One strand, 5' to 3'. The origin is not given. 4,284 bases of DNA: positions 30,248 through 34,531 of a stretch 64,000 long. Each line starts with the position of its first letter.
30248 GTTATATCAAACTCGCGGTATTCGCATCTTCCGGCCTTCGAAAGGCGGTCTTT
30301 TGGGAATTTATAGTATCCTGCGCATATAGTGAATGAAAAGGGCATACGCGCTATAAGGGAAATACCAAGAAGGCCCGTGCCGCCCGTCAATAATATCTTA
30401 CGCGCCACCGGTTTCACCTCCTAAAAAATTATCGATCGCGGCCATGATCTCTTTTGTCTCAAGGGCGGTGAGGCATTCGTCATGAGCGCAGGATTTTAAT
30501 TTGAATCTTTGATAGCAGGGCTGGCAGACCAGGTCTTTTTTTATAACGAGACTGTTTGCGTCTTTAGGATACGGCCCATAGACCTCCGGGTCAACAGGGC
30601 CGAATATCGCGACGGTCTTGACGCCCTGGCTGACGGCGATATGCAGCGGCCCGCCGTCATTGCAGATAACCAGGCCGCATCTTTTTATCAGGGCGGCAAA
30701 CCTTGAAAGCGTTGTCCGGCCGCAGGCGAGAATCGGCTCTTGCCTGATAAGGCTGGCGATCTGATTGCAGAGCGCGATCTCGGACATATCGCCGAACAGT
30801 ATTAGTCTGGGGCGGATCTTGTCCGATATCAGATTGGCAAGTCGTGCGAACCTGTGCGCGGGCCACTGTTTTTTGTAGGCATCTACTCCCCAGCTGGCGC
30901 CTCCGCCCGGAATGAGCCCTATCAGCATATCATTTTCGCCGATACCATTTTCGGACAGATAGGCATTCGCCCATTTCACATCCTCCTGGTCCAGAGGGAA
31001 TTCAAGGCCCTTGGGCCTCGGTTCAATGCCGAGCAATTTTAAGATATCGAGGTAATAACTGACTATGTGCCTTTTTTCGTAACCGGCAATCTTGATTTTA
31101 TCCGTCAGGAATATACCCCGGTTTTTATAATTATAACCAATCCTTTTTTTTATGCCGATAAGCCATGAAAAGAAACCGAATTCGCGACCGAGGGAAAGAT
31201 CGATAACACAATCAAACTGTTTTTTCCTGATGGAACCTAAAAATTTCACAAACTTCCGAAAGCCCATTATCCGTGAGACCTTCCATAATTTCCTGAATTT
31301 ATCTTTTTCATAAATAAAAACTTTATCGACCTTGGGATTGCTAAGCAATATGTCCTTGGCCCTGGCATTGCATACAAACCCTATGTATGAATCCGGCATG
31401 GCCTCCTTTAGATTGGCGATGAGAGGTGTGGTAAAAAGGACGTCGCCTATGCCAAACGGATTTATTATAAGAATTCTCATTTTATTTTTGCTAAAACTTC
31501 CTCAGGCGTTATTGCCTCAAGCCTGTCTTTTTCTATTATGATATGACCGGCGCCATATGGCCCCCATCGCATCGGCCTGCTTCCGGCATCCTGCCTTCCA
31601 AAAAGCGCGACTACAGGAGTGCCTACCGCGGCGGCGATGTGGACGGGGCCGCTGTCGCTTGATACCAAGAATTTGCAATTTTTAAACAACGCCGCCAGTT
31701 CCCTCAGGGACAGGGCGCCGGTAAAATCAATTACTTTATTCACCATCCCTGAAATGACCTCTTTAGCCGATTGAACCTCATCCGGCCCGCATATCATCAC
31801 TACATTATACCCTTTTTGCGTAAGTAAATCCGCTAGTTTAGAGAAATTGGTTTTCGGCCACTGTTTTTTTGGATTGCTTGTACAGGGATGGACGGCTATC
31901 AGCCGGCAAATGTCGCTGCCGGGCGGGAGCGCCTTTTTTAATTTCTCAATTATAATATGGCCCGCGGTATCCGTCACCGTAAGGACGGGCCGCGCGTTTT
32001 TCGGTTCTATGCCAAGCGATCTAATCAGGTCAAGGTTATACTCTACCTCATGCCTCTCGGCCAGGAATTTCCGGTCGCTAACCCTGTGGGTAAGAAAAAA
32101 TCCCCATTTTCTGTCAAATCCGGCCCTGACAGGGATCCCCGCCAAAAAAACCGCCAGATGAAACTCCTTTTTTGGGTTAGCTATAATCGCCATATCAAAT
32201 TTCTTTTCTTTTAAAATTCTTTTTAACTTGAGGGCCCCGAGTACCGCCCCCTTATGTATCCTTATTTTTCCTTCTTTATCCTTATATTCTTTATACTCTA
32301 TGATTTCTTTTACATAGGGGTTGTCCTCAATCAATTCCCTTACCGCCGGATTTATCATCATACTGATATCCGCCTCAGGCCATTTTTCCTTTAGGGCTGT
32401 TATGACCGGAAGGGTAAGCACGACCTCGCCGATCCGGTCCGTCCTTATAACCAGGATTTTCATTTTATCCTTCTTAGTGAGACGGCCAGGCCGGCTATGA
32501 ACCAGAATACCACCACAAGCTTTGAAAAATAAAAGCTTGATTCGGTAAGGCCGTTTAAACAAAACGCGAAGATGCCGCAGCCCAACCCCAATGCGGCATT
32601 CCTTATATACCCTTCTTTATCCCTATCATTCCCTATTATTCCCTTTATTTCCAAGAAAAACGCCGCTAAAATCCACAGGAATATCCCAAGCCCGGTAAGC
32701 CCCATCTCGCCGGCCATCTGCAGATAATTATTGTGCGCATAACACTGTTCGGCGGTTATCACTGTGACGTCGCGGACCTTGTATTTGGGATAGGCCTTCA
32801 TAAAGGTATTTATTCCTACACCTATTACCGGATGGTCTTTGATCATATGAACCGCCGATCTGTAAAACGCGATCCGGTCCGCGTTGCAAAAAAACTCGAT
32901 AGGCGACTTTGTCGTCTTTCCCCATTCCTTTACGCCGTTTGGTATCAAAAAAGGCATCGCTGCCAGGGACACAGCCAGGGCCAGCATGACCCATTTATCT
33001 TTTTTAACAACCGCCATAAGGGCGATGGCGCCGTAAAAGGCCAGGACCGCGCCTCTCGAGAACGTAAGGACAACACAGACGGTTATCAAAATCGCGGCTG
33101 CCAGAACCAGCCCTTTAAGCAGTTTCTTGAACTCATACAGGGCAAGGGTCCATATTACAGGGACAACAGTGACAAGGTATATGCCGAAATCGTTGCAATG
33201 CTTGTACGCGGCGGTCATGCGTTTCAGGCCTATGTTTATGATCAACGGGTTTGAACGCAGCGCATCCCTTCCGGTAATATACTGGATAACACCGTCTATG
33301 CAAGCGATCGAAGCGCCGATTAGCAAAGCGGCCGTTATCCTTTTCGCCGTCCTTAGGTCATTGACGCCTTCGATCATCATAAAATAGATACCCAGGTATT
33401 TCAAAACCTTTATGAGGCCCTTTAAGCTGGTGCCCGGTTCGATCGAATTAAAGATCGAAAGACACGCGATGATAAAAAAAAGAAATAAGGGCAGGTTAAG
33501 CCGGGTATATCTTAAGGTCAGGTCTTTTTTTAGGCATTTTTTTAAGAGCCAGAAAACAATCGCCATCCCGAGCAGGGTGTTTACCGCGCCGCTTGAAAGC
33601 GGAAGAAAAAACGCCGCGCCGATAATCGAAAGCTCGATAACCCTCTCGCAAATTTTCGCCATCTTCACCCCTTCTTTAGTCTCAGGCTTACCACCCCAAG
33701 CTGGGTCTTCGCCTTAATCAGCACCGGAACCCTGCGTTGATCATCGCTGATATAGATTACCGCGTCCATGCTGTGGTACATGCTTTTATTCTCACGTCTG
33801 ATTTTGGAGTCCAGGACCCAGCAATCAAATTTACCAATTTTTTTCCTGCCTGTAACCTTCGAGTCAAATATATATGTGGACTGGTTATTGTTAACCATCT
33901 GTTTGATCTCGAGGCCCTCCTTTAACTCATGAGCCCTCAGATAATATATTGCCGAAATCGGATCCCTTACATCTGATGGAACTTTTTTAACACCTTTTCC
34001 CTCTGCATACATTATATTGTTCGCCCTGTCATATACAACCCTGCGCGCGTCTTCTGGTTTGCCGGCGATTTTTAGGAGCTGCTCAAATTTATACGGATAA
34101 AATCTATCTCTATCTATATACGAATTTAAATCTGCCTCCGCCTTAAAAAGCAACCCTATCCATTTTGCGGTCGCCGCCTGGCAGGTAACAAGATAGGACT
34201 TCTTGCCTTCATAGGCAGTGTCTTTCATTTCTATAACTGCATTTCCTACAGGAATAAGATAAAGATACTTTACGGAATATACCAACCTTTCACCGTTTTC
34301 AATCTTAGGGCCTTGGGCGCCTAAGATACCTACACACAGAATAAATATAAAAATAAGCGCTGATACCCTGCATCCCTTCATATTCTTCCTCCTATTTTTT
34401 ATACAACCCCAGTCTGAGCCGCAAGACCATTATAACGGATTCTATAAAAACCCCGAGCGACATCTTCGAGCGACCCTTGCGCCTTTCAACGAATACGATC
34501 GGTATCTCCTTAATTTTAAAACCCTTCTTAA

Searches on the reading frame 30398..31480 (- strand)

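Call 10: search_protein_families(library=pfam, proteins=[window:30398-31480:-], max_evalue=0.00001)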
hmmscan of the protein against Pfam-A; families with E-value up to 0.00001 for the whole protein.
window:30398-31480:- (360 aa): 1 family
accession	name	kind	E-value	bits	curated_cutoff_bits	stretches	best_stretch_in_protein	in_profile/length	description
PF01075.23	Glyco_transf_9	-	5e-32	111.6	22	1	79-328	3-242/247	Glycosyltransferase family 9 (heptosyltransferase)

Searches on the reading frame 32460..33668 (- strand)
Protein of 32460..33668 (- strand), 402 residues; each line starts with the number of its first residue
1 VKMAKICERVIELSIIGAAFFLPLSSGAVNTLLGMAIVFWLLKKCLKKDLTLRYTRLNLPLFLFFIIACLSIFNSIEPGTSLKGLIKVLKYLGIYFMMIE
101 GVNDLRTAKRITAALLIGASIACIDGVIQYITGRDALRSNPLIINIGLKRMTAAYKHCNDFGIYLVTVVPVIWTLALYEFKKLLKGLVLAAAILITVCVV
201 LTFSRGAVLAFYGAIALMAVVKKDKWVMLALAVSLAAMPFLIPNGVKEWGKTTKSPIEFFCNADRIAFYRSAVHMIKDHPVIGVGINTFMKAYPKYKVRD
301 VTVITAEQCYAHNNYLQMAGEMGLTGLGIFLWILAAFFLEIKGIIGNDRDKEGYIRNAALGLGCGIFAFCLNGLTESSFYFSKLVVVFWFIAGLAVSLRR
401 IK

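Call 9: search_protein_families(library=pfam, proteins=[window:32460-33668:-], max_evalue=0.00001)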
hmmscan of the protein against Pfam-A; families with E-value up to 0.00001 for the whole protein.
window:32460-33668:- (402 aa): 1 family
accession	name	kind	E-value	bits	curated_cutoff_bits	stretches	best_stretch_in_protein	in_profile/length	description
PF04932.20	Wzy_C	-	1.3e-21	77.4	31.7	1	190-331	1-149/149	O-Antigen ligase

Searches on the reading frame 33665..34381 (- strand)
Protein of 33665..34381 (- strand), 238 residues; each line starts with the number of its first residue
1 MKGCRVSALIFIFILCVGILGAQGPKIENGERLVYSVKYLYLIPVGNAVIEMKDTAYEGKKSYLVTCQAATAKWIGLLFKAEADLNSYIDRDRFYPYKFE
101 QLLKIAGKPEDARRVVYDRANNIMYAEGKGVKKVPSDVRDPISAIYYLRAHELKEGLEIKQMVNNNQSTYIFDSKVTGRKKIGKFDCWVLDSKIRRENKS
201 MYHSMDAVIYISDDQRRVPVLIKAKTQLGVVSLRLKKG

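Call 9: search_protein_families(library=pfam, proteins=[window:33665-34381:-], max_evalue=0.00001)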
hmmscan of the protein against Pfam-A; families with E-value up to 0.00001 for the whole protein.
window:33665-34381:- (238 aa): 1 family
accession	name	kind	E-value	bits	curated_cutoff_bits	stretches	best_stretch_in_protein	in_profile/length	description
PF11306.15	DUF3108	-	4.8e-26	92.3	26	1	35-235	2-208/209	Protein of unknown function (DUF3108)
